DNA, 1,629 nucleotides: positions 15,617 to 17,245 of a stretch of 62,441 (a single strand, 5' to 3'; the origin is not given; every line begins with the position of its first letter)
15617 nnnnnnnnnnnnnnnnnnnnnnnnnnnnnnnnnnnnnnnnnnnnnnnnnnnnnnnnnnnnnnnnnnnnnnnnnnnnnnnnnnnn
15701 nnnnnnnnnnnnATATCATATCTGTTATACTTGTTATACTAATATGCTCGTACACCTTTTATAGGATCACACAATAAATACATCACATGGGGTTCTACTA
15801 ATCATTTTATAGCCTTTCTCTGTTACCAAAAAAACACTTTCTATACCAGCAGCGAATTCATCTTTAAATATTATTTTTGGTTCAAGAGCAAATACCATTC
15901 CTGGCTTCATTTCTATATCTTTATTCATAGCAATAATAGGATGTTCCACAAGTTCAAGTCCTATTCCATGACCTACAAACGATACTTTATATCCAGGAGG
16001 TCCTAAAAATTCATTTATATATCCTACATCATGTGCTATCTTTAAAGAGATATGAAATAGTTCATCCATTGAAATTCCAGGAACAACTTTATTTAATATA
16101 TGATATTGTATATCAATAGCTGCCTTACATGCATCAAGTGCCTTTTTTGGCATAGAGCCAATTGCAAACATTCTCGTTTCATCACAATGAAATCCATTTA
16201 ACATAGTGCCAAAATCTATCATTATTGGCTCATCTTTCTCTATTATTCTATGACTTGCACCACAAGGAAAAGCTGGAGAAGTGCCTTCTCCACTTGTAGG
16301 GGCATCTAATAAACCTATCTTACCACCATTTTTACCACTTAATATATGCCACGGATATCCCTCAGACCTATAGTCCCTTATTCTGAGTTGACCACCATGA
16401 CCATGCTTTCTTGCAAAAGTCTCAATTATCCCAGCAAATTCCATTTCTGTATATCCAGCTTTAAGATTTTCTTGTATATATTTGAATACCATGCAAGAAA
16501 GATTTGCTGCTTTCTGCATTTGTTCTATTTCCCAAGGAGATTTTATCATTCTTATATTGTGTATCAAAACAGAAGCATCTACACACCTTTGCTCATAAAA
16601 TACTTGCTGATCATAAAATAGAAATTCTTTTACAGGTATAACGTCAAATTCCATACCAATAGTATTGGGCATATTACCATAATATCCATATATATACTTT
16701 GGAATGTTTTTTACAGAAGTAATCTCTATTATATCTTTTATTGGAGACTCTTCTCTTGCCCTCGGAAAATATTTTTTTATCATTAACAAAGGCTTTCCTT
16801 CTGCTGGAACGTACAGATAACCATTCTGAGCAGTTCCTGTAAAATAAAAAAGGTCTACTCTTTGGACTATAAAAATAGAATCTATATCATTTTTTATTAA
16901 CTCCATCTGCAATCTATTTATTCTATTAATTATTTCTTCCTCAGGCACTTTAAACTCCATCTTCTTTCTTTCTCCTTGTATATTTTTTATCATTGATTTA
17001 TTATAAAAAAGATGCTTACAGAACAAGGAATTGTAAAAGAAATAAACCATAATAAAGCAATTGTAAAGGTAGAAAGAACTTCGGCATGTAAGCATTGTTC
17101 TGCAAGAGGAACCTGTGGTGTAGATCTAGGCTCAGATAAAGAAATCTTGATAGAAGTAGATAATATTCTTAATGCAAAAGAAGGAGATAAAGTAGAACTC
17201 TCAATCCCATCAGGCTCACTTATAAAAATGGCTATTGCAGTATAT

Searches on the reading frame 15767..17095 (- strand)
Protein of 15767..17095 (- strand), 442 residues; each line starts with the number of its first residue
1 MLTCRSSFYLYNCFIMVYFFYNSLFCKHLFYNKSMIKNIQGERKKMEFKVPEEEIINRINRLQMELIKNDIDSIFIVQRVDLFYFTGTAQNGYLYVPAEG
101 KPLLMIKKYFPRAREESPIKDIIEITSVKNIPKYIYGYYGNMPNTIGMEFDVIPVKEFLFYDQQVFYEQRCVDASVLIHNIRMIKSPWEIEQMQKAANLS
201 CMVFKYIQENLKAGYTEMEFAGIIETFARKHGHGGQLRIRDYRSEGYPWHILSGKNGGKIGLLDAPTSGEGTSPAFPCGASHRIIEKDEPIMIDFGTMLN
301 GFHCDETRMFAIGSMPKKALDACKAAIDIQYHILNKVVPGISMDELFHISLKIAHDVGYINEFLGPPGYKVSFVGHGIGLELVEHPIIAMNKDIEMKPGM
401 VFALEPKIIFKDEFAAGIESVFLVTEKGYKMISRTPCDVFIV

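Call 50: search_protein_families(library=pfam, proteins=[window:15767-17095:-], max_evalue=0.000001)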
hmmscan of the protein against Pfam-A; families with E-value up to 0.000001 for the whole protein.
window:15767-17095:- (442 aa): 2 families
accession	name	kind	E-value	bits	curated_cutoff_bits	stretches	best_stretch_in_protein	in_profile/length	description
PF00557.29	Peptidase_M24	-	1.6e-38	133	23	1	191-426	1-208/208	Metallopeptidase family M24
PF01321.24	Creatinase_N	-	1.1e-19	71.6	22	1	58-184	1-128/128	Creatinase/Prolidase N-terminal domain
